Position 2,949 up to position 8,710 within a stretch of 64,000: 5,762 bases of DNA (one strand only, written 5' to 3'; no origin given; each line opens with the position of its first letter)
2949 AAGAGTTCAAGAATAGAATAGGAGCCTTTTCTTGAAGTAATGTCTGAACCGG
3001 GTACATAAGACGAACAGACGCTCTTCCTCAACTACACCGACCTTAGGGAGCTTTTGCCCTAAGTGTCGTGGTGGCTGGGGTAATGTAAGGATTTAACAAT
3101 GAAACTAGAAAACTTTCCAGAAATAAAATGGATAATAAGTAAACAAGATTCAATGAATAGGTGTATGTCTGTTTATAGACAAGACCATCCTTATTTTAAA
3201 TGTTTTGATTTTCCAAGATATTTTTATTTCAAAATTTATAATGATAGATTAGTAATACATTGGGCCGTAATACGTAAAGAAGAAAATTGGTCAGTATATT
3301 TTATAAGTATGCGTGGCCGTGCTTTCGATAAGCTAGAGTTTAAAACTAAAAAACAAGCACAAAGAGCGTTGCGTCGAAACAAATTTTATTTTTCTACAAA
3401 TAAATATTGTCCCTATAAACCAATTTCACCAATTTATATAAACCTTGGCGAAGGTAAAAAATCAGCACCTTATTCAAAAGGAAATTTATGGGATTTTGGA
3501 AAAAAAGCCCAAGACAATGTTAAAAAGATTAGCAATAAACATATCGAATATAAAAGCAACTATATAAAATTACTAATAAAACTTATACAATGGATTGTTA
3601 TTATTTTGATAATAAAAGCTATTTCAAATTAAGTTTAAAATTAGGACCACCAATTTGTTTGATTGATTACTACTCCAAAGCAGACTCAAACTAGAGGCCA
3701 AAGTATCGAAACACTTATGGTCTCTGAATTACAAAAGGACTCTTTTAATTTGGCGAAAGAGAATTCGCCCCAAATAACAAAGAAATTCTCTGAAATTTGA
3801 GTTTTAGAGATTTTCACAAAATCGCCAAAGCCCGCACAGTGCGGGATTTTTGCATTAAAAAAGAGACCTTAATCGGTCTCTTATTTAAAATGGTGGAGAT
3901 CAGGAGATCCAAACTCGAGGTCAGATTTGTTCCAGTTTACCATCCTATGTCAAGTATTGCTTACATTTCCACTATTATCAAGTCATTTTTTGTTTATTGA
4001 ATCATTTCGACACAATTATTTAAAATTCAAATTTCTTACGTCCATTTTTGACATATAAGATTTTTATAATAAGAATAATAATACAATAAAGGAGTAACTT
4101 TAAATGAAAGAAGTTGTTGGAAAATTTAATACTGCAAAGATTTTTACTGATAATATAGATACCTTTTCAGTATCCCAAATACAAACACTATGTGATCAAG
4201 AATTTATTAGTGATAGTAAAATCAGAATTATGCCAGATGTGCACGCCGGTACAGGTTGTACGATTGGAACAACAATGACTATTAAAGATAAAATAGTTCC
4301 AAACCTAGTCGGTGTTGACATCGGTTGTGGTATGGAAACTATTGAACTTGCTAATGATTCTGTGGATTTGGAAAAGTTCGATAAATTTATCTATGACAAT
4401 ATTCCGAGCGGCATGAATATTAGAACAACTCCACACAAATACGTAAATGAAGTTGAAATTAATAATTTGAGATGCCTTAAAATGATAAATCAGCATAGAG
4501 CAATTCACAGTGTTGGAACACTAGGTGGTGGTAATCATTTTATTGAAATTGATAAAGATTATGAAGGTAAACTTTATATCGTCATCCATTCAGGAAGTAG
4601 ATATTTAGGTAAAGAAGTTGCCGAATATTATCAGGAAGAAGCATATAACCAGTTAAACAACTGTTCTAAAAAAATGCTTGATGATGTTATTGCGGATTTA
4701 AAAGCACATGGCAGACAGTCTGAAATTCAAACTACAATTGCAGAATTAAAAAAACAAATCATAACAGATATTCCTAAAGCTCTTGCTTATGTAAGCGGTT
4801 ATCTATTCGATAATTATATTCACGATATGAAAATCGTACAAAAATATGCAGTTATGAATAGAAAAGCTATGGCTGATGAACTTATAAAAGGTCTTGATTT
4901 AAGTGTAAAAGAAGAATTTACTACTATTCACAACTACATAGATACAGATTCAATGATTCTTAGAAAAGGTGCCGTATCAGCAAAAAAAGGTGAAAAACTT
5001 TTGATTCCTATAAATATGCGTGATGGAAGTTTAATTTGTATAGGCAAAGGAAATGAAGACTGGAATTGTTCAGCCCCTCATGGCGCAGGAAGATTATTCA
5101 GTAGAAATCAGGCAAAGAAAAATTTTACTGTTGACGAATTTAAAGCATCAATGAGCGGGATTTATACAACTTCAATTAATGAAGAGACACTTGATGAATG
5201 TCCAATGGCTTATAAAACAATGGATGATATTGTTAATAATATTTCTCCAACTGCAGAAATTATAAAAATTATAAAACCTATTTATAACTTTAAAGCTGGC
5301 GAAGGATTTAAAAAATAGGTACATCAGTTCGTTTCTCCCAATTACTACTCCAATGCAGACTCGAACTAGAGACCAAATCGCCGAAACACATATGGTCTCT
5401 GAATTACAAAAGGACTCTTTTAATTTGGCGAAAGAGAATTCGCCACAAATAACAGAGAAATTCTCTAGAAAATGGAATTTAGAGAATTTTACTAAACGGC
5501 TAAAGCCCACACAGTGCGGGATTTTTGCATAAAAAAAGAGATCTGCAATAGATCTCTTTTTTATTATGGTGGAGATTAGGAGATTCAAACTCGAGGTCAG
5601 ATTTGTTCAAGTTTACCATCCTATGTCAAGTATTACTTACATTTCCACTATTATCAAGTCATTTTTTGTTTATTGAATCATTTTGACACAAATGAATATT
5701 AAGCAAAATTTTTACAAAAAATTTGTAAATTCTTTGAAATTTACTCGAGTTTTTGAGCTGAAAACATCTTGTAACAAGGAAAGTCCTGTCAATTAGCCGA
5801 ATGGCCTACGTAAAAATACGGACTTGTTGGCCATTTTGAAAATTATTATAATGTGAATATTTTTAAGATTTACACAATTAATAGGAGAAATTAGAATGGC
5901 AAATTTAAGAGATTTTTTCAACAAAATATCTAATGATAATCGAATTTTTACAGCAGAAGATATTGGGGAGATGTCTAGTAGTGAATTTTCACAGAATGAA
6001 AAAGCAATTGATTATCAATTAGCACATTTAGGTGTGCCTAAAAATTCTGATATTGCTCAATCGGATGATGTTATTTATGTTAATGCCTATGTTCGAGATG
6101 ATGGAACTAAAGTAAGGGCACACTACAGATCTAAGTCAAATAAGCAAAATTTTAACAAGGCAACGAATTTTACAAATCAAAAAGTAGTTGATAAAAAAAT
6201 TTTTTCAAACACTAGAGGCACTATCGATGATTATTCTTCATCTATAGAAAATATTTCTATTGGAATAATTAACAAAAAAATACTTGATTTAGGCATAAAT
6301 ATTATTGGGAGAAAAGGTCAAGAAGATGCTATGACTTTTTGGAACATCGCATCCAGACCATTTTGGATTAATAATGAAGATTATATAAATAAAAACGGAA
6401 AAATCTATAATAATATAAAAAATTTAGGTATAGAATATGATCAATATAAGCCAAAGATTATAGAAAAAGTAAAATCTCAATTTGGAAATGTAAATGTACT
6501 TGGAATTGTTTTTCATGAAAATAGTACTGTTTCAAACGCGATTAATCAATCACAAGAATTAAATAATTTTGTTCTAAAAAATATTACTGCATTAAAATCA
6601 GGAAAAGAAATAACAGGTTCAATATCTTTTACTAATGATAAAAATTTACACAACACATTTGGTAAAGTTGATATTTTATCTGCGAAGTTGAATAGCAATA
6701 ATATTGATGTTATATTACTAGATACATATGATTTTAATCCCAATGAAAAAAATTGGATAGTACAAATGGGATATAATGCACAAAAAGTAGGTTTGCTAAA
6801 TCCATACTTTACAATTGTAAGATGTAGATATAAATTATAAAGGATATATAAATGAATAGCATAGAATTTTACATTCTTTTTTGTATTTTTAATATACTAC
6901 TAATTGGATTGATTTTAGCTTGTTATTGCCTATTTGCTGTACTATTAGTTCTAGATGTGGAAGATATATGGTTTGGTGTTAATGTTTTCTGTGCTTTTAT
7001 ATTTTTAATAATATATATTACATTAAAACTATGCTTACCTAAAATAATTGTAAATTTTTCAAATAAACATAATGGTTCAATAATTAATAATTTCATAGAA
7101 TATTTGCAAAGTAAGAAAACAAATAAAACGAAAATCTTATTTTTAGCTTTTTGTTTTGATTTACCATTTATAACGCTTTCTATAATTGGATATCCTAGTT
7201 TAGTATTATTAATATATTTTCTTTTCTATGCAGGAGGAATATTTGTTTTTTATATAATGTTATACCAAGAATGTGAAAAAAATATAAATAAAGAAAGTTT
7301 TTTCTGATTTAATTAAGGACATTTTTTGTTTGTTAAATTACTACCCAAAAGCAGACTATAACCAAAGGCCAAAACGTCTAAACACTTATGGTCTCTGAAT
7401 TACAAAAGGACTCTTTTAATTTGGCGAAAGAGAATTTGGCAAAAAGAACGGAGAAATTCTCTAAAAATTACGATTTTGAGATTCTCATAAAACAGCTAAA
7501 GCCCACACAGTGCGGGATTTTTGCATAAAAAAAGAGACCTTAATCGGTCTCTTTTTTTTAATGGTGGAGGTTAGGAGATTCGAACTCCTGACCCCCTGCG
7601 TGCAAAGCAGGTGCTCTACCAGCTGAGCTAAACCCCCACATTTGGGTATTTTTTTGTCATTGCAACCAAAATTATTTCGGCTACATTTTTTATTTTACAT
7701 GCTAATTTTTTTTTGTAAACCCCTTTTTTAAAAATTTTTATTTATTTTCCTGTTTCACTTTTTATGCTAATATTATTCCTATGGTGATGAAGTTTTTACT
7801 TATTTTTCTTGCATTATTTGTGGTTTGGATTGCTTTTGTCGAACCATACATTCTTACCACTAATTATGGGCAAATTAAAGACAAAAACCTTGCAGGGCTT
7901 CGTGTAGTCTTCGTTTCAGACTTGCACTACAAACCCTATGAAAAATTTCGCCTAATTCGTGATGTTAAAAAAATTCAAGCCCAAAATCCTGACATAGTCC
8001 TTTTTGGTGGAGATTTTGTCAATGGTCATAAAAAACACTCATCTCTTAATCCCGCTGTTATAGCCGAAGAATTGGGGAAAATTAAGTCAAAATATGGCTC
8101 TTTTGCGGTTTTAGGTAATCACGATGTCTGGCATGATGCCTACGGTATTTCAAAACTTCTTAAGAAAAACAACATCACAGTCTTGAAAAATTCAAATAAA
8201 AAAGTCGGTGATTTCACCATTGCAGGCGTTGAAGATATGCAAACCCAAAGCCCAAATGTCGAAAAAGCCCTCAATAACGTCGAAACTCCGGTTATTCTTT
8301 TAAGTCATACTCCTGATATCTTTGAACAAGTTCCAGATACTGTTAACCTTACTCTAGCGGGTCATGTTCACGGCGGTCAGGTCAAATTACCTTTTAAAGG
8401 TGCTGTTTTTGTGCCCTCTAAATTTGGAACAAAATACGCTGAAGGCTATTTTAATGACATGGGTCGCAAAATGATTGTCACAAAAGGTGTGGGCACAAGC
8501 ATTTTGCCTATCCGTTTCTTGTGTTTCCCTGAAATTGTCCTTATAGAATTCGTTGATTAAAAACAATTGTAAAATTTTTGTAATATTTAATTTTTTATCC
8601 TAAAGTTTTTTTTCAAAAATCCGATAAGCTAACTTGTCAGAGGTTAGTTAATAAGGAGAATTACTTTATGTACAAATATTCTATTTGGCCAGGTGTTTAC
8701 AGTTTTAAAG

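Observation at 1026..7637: Integron-like cassette array built from ~350-bp attP-like repeats, anchored on tRNA-Ala(UGC)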

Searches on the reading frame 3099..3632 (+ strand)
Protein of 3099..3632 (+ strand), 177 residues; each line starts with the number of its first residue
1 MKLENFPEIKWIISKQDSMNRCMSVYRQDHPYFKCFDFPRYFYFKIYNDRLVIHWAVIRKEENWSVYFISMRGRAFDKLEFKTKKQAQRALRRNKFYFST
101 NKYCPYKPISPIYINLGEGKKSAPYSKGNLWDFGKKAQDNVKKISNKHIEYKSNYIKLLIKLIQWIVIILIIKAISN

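Call 10: search_protein_families(library=pfam, proteins=[window:3099-3632:+], max_evalue=0.01)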
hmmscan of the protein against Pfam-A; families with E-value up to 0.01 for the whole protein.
window:3099-3632:+ (177 aa): 0 families

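Call 26: find_encoding_contigs(protein=window:3099-3632:+, flank=6000, max_places=10)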
Protein window:3099-3632:+ (177 aa): 6 contigs read that carry it; 6 places shown.
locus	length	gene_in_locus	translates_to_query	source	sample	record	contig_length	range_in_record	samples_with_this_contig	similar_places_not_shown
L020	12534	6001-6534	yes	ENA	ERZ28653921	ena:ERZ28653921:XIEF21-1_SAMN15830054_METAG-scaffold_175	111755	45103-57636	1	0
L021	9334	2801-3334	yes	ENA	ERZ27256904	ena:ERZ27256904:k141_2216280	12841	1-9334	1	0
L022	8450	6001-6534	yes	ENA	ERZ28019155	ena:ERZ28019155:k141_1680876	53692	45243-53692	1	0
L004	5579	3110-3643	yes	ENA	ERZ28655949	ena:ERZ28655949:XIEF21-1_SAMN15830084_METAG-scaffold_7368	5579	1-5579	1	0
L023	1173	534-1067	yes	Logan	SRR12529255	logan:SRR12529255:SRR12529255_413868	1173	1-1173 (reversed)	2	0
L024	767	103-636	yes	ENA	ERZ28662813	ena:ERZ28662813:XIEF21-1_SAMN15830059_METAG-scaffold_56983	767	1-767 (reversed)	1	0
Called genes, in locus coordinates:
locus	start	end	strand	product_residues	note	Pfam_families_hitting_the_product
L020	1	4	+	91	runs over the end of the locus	-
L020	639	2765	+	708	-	-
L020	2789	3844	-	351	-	PF02661:Fic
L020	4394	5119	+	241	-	PF00106:adh_short, PF08659:KR (weak), PF01370:Epimerase, PF13561:adh_short_C2, PF23441:SDR (weak)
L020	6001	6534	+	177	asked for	-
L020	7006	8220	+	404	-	PF01139:RtcB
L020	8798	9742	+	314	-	-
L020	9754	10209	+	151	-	-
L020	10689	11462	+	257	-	PF00149:Metallophos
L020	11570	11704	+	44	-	-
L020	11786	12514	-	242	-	PF01643:Acyl-ACP_TE, PF13279:4HBT_2 (faint), PF20791:Acyl-ACP_TE_C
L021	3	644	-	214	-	?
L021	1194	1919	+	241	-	PF00106:adh_short, PF08659:KR (weak), PF01370:Epimerase, PF13561:adh_short_C2, PF23441:SDR (weak)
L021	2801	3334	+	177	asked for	-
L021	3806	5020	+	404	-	PF01139:RtcB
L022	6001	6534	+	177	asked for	-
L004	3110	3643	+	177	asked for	-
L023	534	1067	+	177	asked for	-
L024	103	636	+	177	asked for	-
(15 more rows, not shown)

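Call 61: search_protein_families(library=padloc, proteins=[window:3099-3632:+], max_evalue=0.001)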
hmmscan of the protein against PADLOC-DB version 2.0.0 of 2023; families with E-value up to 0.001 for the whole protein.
window:3099-3632:+ (177 aa): 0 families

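Call 62: search_protein_families(library=ncbifam, proteins=[window:3099-3632:+], max_evalue=0.001)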
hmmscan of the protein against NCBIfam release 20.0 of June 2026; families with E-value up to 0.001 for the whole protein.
window:3099-3632:+ (177 aa): 0 families

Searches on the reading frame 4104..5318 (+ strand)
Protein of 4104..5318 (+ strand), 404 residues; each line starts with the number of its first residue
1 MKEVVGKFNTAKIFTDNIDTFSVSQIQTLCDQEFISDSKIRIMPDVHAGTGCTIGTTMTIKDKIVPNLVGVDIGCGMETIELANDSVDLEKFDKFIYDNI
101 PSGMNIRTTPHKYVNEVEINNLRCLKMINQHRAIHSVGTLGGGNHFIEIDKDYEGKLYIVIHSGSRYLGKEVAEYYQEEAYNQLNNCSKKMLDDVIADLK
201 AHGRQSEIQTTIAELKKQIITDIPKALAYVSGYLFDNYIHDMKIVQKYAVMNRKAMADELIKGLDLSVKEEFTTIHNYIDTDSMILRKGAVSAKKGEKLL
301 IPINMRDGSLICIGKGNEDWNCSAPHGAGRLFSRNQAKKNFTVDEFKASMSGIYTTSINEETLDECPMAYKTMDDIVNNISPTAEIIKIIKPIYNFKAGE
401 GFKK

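Call 10: search_protein_families(library=pfam, proteins=[window:4104-5318:+], max_evalue=0.01)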
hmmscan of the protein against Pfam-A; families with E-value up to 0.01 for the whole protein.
window:4104-5318:+ (404 aa): 1 family
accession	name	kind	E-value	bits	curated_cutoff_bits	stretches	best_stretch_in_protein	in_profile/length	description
PF01139.22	RtcB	-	4e-64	217.8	27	2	127-397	137-425/426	tRNA-splicing ligase RtcB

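Call 25: find_encoding_contigs(protein=window:4104-5318:+, flank=6000, max_places=10)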
Protein window:4104-5318:+ (404 aa): 6 contigs read that carry it; 5 places shown.
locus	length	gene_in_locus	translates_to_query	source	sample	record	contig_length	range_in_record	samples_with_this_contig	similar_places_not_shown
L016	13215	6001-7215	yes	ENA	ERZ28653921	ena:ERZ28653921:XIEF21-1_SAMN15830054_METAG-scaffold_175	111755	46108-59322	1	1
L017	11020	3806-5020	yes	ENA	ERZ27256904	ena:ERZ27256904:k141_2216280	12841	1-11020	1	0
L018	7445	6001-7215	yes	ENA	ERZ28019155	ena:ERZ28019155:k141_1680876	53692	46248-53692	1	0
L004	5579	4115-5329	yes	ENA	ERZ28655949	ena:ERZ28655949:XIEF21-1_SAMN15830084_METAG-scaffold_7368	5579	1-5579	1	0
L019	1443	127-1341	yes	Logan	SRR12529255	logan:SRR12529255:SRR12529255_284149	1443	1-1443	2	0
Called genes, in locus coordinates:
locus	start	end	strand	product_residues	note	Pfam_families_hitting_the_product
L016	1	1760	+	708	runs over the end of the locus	-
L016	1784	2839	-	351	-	PF02661:Fic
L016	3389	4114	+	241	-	PF00106:adh_short, PF08659:KR (weak), PF01370:Epimerase, PF13561:adh_short_C2, PF23441:SDR (weak)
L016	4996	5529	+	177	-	-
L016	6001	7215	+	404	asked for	PF01139:RtcB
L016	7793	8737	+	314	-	-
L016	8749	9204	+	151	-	-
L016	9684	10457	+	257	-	PF00149:Metallophos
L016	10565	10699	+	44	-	-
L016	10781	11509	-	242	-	PF01643:Acyl-ACP_TE, PF13279:4HBT_2 (faint), PF20791:Acyl-ACP_TE_C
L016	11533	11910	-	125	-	-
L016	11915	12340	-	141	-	PF01047:MarR (faint), PF01325:Fe_dep_repress, PF01978:TrmB (weak), PF02742:Fe_dep_repr_C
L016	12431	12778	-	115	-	PF01638:HxlR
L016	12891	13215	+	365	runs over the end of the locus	-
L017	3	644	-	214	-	?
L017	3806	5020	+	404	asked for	PF01139:RtcB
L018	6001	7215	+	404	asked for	PF01139:RtcB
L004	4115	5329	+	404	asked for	PF01139:RtcB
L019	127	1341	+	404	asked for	PF01139:RtcB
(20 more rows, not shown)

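Call 61: search_protein_families(library=padloc, proteins=[window:4104-5318:+], max_evalue=0.001)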
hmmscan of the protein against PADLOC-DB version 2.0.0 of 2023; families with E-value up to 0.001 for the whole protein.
window:4104-5318:+ (404 aa): 0 families

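Call 62: search_protein_families(library=ncbifam, proteins=[window:4104-5318:+], max_evalue=0.001)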
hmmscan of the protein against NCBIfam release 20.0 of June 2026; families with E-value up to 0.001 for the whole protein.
window:4104-5318:+ (404 aa): 4 families
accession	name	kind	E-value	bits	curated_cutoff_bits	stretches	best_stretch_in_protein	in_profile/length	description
NF052663.1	RtcB_rel_intein2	exception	8.2e-48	163.7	1050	3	214-393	426-621/626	intein-containing RctB family protein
NF007153.0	PRK09588.1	equivalog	8.8e-39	133.5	407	2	20-192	24-199/379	RNA ligase RtcB family protein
TIGR03073.1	release_rtcB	hypoth_equivalog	1.2e-30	106.7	271.8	2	18-188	11-184/356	RNA ligase RtcB family protein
NF038162.1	RtcB_rel_intein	exception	2.3e-14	52.4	1150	1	130-388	669-948/961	intein-containing RtcB family protein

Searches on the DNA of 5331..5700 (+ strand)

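Call 72: search_dna_similar(query=window:5331-5700:+, collection=phages, mode=distant, max_rows=10)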
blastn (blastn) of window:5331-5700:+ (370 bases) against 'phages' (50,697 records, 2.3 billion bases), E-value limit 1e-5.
No match.

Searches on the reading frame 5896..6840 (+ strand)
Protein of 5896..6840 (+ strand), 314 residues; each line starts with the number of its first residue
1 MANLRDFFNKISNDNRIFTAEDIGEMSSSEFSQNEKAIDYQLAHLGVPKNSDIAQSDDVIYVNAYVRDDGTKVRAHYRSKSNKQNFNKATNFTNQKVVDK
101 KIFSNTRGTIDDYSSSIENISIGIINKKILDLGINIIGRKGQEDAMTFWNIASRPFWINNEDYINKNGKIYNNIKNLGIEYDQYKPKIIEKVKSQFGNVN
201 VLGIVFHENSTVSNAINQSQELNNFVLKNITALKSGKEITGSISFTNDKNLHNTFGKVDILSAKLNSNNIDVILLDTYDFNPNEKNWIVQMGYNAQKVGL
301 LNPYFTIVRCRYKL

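Call 10: search_protein_families(library=pfam, proteins=[window:5896-6840:+], max_evalue=0.01)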
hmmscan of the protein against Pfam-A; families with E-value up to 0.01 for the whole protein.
window:5896-6840:+ (314 aa): 1 family
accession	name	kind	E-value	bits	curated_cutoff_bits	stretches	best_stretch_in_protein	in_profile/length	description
PF04634.17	YezG-like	-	0.0032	18.1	21.7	1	59-118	22-80/146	Immunity protein YezG-like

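Call 61: search_protein_families(library=padloc, proteins=[window:5896-6840:+], max_evalue=0.001)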
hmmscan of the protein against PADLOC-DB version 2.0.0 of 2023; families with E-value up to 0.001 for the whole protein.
window:5896-6840:+ (314 aa): 0 families

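Call 62: search_protein_families(library=ncbifam, proteins=[window:5896-6840:+], max_evalue=0.001)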
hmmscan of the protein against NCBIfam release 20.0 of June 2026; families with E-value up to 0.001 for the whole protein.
window:5896-6840:+ (314 aa): 0 families

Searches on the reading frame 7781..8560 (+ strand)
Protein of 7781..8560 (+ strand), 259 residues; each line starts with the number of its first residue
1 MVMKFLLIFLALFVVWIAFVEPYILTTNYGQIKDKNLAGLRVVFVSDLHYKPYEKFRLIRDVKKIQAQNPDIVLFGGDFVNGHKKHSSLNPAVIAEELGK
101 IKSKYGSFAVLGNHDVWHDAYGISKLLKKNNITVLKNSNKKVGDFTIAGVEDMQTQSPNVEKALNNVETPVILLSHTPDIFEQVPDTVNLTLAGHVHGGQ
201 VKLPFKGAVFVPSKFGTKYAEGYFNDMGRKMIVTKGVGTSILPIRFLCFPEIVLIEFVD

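Call 10: search_protein_families(library=pfam, proteins=[window:7781-8560:+], max_evalue=0.01)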
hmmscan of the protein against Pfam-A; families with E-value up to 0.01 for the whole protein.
window:7781-8560:+ (259 aa): 2 families
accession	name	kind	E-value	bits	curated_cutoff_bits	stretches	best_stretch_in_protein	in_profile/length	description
PF00149.33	Metallophos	-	8.5e-13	49.6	21.5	1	40-197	1-189/191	Calcineurin-like phosphoesterase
PF12850.12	Metallophos_2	-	3.4e-05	24.3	27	1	41-197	2-117/154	Calcineurin-like phosphoesterase superfamily domain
